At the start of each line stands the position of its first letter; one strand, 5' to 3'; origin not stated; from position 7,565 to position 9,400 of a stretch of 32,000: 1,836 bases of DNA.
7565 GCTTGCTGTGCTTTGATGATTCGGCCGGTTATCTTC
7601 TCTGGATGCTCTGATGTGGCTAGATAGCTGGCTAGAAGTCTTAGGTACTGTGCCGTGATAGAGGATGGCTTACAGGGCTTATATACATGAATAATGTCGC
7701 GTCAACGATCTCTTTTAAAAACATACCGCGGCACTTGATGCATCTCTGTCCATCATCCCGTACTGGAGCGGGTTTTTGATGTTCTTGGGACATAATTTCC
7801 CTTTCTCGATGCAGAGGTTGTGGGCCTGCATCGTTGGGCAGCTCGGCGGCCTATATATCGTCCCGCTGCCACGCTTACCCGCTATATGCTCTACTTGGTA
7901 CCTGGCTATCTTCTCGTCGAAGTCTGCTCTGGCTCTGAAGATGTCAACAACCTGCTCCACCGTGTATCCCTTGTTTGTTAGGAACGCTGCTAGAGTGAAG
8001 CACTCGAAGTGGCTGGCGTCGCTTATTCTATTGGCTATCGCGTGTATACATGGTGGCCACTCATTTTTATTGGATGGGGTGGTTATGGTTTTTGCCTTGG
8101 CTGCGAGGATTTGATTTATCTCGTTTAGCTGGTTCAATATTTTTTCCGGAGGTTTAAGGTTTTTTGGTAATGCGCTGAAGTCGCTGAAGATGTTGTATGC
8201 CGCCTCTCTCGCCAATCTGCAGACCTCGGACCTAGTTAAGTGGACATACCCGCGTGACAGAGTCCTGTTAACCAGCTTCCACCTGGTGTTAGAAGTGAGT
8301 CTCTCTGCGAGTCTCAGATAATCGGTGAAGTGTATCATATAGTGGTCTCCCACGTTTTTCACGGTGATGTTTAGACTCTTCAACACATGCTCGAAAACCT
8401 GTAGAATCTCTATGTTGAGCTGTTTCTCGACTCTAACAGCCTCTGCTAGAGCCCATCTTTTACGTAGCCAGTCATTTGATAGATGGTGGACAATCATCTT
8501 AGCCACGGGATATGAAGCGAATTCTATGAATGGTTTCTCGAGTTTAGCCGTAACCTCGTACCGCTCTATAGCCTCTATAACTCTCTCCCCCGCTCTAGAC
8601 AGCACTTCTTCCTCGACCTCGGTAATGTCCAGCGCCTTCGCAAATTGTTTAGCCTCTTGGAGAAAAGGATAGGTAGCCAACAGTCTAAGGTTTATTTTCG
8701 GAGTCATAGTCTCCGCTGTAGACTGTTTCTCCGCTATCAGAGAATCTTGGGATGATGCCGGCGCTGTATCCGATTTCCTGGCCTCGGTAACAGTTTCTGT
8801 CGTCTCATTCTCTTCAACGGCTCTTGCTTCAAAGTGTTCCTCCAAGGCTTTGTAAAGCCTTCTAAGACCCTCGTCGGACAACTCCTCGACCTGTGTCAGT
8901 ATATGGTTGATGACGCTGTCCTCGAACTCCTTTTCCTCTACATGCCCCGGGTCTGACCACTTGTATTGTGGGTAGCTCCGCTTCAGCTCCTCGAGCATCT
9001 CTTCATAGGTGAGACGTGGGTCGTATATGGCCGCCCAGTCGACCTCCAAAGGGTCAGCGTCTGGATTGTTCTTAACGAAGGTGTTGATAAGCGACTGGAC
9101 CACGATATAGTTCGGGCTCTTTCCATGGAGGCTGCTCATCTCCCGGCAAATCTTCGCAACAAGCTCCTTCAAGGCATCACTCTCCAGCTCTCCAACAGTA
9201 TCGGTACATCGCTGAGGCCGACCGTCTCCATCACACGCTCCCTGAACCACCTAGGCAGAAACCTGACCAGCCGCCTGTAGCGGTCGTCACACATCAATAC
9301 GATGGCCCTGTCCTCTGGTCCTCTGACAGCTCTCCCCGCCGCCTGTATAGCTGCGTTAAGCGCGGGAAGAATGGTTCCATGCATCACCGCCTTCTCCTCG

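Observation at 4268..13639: Compact same-strand cluster: wHTH-CARF, pilin-like membrane protein, membrane ATPase, XPD helicase, extended PriL, membrane proteins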

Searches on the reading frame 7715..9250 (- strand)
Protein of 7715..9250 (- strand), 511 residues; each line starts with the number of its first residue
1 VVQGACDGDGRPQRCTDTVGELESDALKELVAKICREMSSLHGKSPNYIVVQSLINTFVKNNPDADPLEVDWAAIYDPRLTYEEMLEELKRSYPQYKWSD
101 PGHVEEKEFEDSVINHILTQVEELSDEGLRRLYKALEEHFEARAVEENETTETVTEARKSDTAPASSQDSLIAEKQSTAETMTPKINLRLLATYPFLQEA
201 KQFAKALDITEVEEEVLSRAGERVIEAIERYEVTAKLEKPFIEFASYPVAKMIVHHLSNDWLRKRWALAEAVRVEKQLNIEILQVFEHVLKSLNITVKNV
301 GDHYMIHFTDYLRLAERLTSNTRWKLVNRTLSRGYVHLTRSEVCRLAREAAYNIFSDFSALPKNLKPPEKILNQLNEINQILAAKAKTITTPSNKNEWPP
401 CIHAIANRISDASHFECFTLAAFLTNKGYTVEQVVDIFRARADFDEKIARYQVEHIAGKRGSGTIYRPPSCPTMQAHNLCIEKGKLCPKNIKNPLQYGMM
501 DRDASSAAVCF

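Call 5: search_protein_families(library=pfam, proteins=[window:7715-9250:-], max_evalue=0.1)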
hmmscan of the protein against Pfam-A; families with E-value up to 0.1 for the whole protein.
window:7715-9250:- (511 aa): 3 families
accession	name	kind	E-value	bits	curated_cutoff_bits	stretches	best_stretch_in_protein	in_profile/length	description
PF04104.19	DNA_primase_lrg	-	2.3e-24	86.6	22.4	1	303-496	2-218/266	Eukaryotic and archaeal DNA primase, large subunit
PF20653.3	COG6_C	-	0.0077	15.5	26.4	0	341-411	216-289/462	Conserved Oligomeric Golgi complex subunit 6, C-terminal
PF04011.17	LemA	-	0.012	15.9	26.2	1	136-234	19-114/149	LemA family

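Call 6: search_protein_families(library=ncbifam, proteins=[window:7715-9250:-], max_evalue=0.1)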
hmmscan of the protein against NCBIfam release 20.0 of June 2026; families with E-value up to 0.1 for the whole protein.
window:7715-9250:- (511 aa): 6 families
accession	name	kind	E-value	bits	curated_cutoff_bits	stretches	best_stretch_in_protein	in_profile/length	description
NF002588.0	PRK02249.1-2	equivalog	1.8e-61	208.4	439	1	190-497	5-327/360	DNA primase regulatory subunit PriL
NF002589.0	PRK02249.1-3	equivalog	5.9e-57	193.8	339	1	215-502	53-342/348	DNA primase regulatory subunit PriL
NF002591.0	PRK02249.1-5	equivalog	2e-46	158.8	479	1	185-498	4-325/351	DNA primase regulatory subunit PriL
NF002590.0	PRK02249.1-4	equivalog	2.5e-46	158.4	459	1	189-497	3-331/358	DNA primase regulatory subunit PriL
NF007127.0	PRK09568.1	equivalog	2.6e-15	56.6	378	1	262-497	82-300/306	DNA primase regulatory subunit PriL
NF003051.0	PRK03968.1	equivalog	0.038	13.1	431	1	460-497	349-386/406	DNA primase large subunit PriL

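Call 31: search_protein_families(library=padloc, proteins=[window:7715-9250:-], max_evalue=0.01)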
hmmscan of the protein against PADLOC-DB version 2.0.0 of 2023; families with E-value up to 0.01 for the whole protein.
window:7715-9250:- (511 aa): 0 families

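Call 32: find_homologous_proteins(query=window:7715-9250:-, max_evalue=0.00001)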
Query window:7715-9250:- (511 aa): 380 proteins with E <= 0.00001 among 8000 candidates; the best 120 are listed.
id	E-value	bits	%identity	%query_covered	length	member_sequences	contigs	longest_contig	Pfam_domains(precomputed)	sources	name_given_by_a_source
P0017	8.8e-219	746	100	65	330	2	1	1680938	PF04104.20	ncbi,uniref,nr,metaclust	ncbi:DNA primase large subunit [Candidatus Caldarchaeum subterraneum]|uniref:DNA primase large subun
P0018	5.5e-128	446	46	93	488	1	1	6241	PF04104.20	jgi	-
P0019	9.8e-127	442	45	94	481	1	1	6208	PF26466.1,PF04104.20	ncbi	-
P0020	4.2e-124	433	44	92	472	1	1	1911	PF04104.20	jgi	-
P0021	2.2e-123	431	46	88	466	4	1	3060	PF04104.20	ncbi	ncbi:MAG: hypothetical protein QW318_09530, partial [Candidatus Caldarchaeum sp.]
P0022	1.8e-122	428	43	93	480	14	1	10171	PF26466.1,PF04104.20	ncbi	ncbi:MAG: hypothetical protein QXJ55_08470 [Candidatus Caldarchaeum sp.]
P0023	3.0e-122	427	45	89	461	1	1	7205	PF04104.20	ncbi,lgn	-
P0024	9.8e-122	426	45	90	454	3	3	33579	PF26466.1,PF04104.20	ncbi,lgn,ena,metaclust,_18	metaclust:\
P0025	1.1e-120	422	46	88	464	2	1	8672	PF26466.1,PF04104.20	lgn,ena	-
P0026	1.3e-116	409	43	92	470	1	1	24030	PF26466.1,PF04104.20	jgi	jgi:DNA primase large subunit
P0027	2.0e-116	408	41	92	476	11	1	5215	PF26466.1,PF04104.20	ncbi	ncbi:MAG: hypothetical protein QW217_08430 [Candidatus Caldarchaeum sp.]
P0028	2.4e-116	408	43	92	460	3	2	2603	PF04104.20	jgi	-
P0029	4.3e-116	407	43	92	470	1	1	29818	PF04104.20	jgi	jgi:DNA primase large subunit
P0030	5.8e-116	407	43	92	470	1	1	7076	PF26466.1,PF04104.20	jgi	jgi:DNA primase large subunit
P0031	6.8e-116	406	43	92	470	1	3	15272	PF26466.1,PF04104.20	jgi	jgi:DNA primase large subunit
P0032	9.0e-116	406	43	92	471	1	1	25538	PF26466.1,PF04104.20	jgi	jgi:DNA primase large subunit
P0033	9.2e-116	406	43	92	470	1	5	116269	PF26466.1,PF04104.20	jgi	jgi:DNA primase large subunit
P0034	1.4e-115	405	44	92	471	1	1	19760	PF26466.1,PF04104.20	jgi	jgi:DNA primase large subunit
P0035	1.7e-115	405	42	92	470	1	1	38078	PF26466.1,PF04104.20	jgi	jgi:DNA primase large subunit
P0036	2.0e-115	405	42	92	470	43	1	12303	PF26466.1,PF04104.20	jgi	jgi:DNA primase large subunit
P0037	2.0e-115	405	42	92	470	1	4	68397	PF04104.20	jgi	jgi:DNA primase large subunit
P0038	2.1e-115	405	43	92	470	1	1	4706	PF04104.20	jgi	jgi:DNA primase large subunit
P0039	2.6e-115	404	43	92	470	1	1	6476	PF26466.1,PF04104.20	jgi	jgi:DNA primase large subunit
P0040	2.6e-115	404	43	92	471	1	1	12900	PF26466.1,PF04104.20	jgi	jgi:DNA primase large subunit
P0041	2.7e-115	404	43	92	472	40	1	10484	PF26466.1,PF04104.20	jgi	jgi:DNA primase large subunit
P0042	3.4e-115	404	43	92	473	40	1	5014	PF26466.1,PF04104.20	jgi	jgi:DNA primase large subunit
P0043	4.9e-115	403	43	92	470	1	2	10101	PF04104.20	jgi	jgi:DNA primase large subunit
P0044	5.6e-115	403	42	92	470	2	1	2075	PF26466.1,PF04104.20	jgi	jgi:DNA primase large subunit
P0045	6.6e-115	403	43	92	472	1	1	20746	PF26466.1,PF04104.20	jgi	jgi:DNA primase large subunit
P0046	6.6e-115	403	43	92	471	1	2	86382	PF26466.1,PF04104.20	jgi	jgi:DNA primase large subunit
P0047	7.2e-115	403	42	92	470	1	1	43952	PF04104.20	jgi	jgi:DNA primase large subunit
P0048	7.6e-115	403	43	92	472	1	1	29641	PF04104.20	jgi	jgi:DNA primase large subunit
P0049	1.2e-114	402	43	92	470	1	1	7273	PF04104.20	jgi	jgi:DNA primase large subunit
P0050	1.3e-114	402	43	92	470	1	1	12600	PF04104.20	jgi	jgi:DNA primase large subunit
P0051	1.5e-114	402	42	92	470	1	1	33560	PF04104.20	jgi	jgi:DNA primase large subunit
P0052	1.7e-114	402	43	92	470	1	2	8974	PF04104.20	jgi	jgi:DNA primase large subunit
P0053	1.9e-114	402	43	92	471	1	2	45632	PF04104.20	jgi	jgi:DNA primase large subunit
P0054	1.9e-114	401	43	92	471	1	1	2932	PF04104.20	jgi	-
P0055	2.1e-114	401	43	92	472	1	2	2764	PF26466.1,PF04104.20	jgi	jgi:DNA primase large subunit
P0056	2.7e-114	401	42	92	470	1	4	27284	PF26466.1,PF04104.20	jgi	jgi:DNA primase large subunit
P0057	2.8e-114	401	42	92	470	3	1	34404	PF26466.1,PF04104.20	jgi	jgi:DNA primase large subunit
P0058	3.0e-114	401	44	92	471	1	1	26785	PF26466.1,PF04104.20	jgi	jgi:DNA primase large subunit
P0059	3.0e-114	401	43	92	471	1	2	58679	PF26466.1,PF04104.20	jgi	jgi:DNA primase large subunit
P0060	3.1e-114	401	42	89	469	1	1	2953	PF26466.1,PF04104.20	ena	-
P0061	3.5e-114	401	43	92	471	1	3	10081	PF26466.1,PF04104.20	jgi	jgi:DNA primase large subunit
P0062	3.6e-114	401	42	92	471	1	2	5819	PF04104.20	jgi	jgi:DNA primase large subunit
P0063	3.9e-114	400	43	92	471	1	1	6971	PF26466.1,PF04104.20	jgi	jgi:DNA primase large subunit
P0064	4.2e-114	400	43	92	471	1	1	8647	PF04104.20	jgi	jgi:DNA primase large subunit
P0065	4.2e-114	400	43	92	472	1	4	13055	PF26466.1,PF04104.20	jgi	-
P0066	5.7e-114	400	43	92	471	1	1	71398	PF26466.1,PF04104.20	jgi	jgi:DNA primase large subunit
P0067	5.7e-114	400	42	92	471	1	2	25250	PF26466.1,PF04104.20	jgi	jgi:DNA primase large subunit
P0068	5.8e-114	400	42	92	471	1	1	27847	PF26466.1,PF04104.20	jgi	jgi:DNA primase large subunit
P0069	6.1e-114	400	43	92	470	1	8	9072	PF26466.1,PF04104.20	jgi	jgi:DNA primase large subunit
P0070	6.8e-114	400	44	92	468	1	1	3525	PF26466.1,PF04104.20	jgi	jgi:DNA primase large subunit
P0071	8.0e-114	399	43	92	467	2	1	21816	PF26466.1,PF04104.20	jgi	-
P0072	1.0e-113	399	42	92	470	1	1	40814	PF26466.1,PF04104.20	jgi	jgi:DNA primase large subunit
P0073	1.1e-113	399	44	92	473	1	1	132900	PF04104.20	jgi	jgi:DNA primase large subunit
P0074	1.1e-113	399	43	92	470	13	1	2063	PF26466.1,PF04104.20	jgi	jgi:DNA primase large subunit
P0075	1.2e-113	399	42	92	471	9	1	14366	PF26466.1,PF04104.20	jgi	jgi:DNA primase large subunit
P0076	1.2e-113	399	42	92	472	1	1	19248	PF26466.1,PF04104.20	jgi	jgi:DNA primase large subunit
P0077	1.4e-113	399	43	92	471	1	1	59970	PF04104.20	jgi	jgi:DNA primase large subunit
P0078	1.4e-113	399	43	92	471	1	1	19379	PF04104.20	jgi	jgi:DNA primase large subunit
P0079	1.6e-113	398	43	92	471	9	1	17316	PF26466.1,PF04104.20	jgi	jgi:DNA primase large subunit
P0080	1.7e-113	398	42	92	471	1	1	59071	PF26466.1,PF04104.20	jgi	jgi:DNA primase large subunit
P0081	1.8e-113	398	43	92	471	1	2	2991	PF26466.1,PF04104.20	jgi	jgi:DNA primase large subunit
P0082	2.2e-113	398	42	92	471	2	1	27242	PF26466.1,PF04104.20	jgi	jgi:DNA primase large subunit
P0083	2.4e-113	398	43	92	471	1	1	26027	PF04104.20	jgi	jgi:DNA primase large subunit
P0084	2.5e-113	398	42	92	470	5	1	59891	PF04104.20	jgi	jgi:DNA primase large subunit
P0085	2.9e-113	398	43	92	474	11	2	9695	PF04104.20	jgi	jgi:DNA primase large subunit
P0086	3.2e-113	397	42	92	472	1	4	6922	PF26466.1,PF04104.20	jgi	jgi:DNA primase large subunit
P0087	4.6e-113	397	43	92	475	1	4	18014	PF26466.1,PF04104.20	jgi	jgi:DNA primase large subunit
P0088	4.7e-113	397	42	92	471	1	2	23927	PF26466.1,PF04104.20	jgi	jgi:DNA primase large subunit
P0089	4.8e-113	397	43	92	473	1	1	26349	PF26466.1,PF04104.20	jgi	jgi:DNA primase large subunit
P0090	4.8e-113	397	42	92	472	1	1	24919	PF26466.1,PF04104.20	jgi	jgi:DNA primase large subunit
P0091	5.1e-113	397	42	92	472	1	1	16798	PF26466.1,PF04104.20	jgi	jgi:DNA primase large subunit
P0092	5.3e-113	397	42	92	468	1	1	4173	PF26466.1,PF04104.20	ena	-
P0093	6.3e-113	396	42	92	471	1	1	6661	PF04104.20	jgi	-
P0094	6.9e-113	396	42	92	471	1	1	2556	PF26466.1,PF04104.20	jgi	jgi:DNA primase large subunit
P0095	7.7e-113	396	41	92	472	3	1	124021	PF26466.1,PF04104.20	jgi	jgi:DNA primase large subunit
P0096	8.0e-113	396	43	92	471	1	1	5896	PF04104.20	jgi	jgi:DNA primase large subunit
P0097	8.3e-113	396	44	92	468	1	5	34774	PF04104.20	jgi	jgi:DNA primase large subunit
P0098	9.5e-113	396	43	92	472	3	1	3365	PF04104.20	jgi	-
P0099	1.1e-112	396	43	92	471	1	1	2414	PF04104.20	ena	-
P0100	1.1e-112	396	44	92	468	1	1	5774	PF04104.20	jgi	jgi:DNA primase large subunit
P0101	1.2e-112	396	44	92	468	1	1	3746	PF04104.20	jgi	jgi:DNA primase large subunit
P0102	1.2e-112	396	44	92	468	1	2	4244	PF04104.20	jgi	jgi:DNA primase large subunit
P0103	1.2e-112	396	44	92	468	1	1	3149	PF04104.20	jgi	-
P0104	1.3e-112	395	42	92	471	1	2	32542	PF26466.1,PF04104.20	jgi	jgi:DNA primase large subunit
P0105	1.3e-112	395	42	92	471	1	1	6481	PF26466.1,PF04104.20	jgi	jgi:DNA primase large subunit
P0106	1.3e-112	395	42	92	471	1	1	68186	PF04104.20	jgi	jgi:DNA primase large subunit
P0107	1.4e-112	395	43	92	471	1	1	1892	PF26466.1,PF04104.20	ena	-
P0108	1.5e-112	395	42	92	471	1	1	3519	PF04104.20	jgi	jgi:DNA primase large subunit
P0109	1.5e-112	395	42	92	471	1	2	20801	PF26466.1,PF04104.20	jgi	jgi:DNA primase large subunit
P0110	1.6e-112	395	43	92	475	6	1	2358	PF04104.20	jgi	jgi:DNA primase large subunit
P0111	1.6e-112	395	42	92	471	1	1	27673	PF26466.1,PF04104.20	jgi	jgi:DNA primase large subunit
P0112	1.7e-112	395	43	92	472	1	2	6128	PF26466.1,PF04104.20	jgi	-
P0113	1.8e-112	395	42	92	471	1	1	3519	PF26466.1,PF04104.20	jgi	-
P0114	2.1e-112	395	42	92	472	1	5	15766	PF26466.1,PF04104.20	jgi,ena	-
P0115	2.1e-112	395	42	92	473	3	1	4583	PF26466.1,PF04104.20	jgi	jgi:DNA primase large subunit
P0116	2.1e-112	395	42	92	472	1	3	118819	PF26466.1,PF04104.20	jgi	jgi:DNA primase large subunit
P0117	2.2e-112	395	42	92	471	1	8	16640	PF26466.1,PF04104.20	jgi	jgi:DNA primase large subunit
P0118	2.2e-112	395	42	92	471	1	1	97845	PF04104.20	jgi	jgi:DNA primase large subunit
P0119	2.5e-112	395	43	91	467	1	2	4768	PF26466.1,PF04104.20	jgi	jgi:DNA primase large subunit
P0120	2.5e-112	395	41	92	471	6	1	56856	PF04104.20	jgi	jgi:DNA primase large subunit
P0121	2.6e-112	394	42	92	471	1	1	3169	PF26466.1,PF04104.20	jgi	jgi:DNA primase large subunit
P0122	3.9e-112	394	42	92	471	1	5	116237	PF26466.1,PF04104.20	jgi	jgi:DNA primase large subunit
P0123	4.0e-112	394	42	92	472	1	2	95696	PF26466.1,PF04104.20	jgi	jgi:DNA primase large subunit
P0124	4.0e-112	394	42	92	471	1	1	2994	PF26466.1,PF04104.20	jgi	jgi:DNA primase large subunit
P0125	4.0e-112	394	43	92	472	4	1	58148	PF26466.1,PF04104.20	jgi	jgi:DNA primase large subunit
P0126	4.1e-112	394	43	92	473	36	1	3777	PF26466.1,PF04104.20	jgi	jgi:DNA primase large subunit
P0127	4.8e-112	394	42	92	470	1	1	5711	PF26466.1,PF04104.20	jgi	jgi:DNA primase large subunit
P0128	5.0e-112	394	42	92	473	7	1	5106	PF04104.20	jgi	jgi:DNA primase large subunit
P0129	5.4e-112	393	42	92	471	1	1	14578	PF26466.1,PF04104.20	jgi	jgi:DNA primase large subunit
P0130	6.1e-112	393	42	92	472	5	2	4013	PF26466.1,PF04104.20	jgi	jgi:DNA primase large subunit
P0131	6.7e-112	393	43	92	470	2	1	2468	PF26466.1,PF04104.20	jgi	jgi:DNA primase large subunit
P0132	8.1e-112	393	43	92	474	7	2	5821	PF26466.1,PF04104.20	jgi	jgi:DNA primase large subunit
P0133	8.4e-112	393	42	92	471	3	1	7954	PF04104.20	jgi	-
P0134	8.5e-112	393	42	92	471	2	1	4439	PF26466.1,PF04104.20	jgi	jgi:DNA primase large subunit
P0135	8.6e-112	393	42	92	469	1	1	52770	PF26466.1,PF04104.20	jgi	jgi:DNA primase large subunit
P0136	9.7e-112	393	43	92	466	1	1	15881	PF26466.1,PF04104.20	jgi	jgi:DNA primase large subunit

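Call 33: find_encoding_contigs(protein=P0024, flank=10000, max_places=3)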
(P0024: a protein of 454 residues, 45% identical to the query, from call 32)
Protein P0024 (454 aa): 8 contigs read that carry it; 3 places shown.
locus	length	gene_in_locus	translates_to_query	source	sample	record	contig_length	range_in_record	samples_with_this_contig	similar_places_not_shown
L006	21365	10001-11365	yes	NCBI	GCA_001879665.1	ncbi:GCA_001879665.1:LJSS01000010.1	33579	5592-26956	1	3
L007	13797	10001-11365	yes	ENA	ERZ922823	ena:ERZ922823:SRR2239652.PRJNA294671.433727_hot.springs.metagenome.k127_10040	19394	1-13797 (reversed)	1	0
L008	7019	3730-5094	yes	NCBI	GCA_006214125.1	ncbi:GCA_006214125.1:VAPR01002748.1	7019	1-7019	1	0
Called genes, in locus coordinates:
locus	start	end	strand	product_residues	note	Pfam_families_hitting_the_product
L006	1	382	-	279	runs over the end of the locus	-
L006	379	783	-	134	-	-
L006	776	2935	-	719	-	PF01935:DUF87, PF05872:HerA_C (faint), PF01656:CbiA (weak)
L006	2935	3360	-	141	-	-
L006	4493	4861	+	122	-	-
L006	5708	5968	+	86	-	-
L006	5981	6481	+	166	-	PF01935:DUF87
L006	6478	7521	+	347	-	-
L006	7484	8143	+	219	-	-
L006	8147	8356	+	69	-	-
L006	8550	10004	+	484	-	PF06733:DEAD_2 (weak), PF13307:Helicase_C_2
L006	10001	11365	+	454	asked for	PF26466:DNA_primase_lrg_N (faint), PF04104:DNA_primase_lrg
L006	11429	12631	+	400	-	-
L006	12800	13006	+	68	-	-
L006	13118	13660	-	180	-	PF02381:MraZ (faint), PF02597:ThiS, PF09138:Urm1 (faint)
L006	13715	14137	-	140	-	PF01398:JAB (weak), PF14464:Prok-JAB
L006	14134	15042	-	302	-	PF00291:PALP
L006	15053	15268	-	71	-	-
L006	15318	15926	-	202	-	PF00196:GerE (faint), PF04545:Sigma70_r4, PF04967:HTH_10, PF09339:HTH_IclR (weak), PF01022:HTH_5 (weak), PF13936:HTH_38 (faint)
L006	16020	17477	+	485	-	PF07731:Cu-oxidase_2, PF07732:Cu-oxidase_3, PF13473:Cupredoxin_1 (faint), PF00127:Copper-bind (faint)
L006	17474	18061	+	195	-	PF00578:AhpC-TSA, PF02630:SCO1-SenC, PF08534:Redoxin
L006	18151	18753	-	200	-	-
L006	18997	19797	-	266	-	-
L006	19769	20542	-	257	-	PF01061:ABC2_membrane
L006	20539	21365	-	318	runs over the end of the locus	PF03215:Rad17 (weak), PF00005:ABC_tran, PF13304:AAA_21, PF13732:DrrA1-3_C (weak)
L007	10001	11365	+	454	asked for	PF26466:DNA_primase_lrg_N (faint), PF04104:DNA_primase_lrg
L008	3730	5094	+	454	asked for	PF26466:DNA_primase_lrg_N (faint), PF04104:DNA_primase_lrg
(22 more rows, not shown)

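Call 34: find_encoding_contigs(protein=P0022, flank=10000, max_places=3)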
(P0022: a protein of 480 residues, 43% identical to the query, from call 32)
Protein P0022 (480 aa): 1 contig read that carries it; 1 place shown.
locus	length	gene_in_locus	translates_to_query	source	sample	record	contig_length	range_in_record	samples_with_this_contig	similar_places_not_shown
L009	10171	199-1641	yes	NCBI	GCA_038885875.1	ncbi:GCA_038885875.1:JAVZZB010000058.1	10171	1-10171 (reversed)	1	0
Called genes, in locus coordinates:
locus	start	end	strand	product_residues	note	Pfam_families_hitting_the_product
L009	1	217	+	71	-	PF13307:Helicase_C_2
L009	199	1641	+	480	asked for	PF26466:DNA_primase_lrg_N (faint), PF04104:DNA_primase_lrg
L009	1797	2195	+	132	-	-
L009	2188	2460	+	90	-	-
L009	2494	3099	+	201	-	-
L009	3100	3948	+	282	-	-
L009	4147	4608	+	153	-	PF18195:GatD_N, PF00710:Asparaginase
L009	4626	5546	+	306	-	PF00296:Bac_luciferase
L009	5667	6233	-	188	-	-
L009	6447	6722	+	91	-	PF26688:RHH_12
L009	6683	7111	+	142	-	PF01850:PIN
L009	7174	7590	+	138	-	PF01894:YjbQ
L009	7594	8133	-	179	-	PF14066:DUF4256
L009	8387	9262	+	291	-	PF01209:Ubie_methyltran (weak), PF08241:Methyltransf_11, PF13649:Methyltransf_25, PF13847:Methyltransf_31 (weak)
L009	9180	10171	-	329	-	?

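Call 35: find_encoding_contigs(protein=P0073, flank=10000, max_places=2)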
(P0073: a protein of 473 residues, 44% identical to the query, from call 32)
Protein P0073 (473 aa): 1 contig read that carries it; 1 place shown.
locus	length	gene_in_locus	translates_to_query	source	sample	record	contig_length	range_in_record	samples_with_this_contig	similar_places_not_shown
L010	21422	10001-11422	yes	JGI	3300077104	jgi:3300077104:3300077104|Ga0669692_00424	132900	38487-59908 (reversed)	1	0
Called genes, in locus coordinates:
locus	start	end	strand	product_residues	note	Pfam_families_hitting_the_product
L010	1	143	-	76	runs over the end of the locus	-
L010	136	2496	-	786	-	PF01580:FtsK_SpoIIIE (faint), PF05872:HerA_C (weak)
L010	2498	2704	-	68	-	-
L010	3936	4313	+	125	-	-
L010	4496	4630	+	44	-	-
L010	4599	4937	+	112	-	-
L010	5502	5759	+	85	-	-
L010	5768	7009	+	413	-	PF01935:DUF87, PF10412:TrwB_AAD_bind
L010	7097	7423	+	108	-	-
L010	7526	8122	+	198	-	-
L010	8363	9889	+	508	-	PF06733:DEAD_2 (weak), PF00271:Helicase_C (faint), PF13307:Helicase_C_2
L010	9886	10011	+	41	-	-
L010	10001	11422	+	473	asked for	PF04104:DNA_primase_lrg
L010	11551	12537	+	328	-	-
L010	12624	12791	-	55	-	-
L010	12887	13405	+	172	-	-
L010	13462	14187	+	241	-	-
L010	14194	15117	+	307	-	PF00288:GHMP_kinases_N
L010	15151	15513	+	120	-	PF18894:PhageMetallopep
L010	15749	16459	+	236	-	-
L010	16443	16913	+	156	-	PF01380:SIS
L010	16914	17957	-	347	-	PF00296:Bac_luciferase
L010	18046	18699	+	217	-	PF04199:Cyclase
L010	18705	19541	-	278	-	PF01040:UbiA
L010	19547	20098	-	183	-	PF02778:tRNA_int_endo_N (weak), PF01974:tRNA_int_endo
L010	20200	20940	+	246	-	-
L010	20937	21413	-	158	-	-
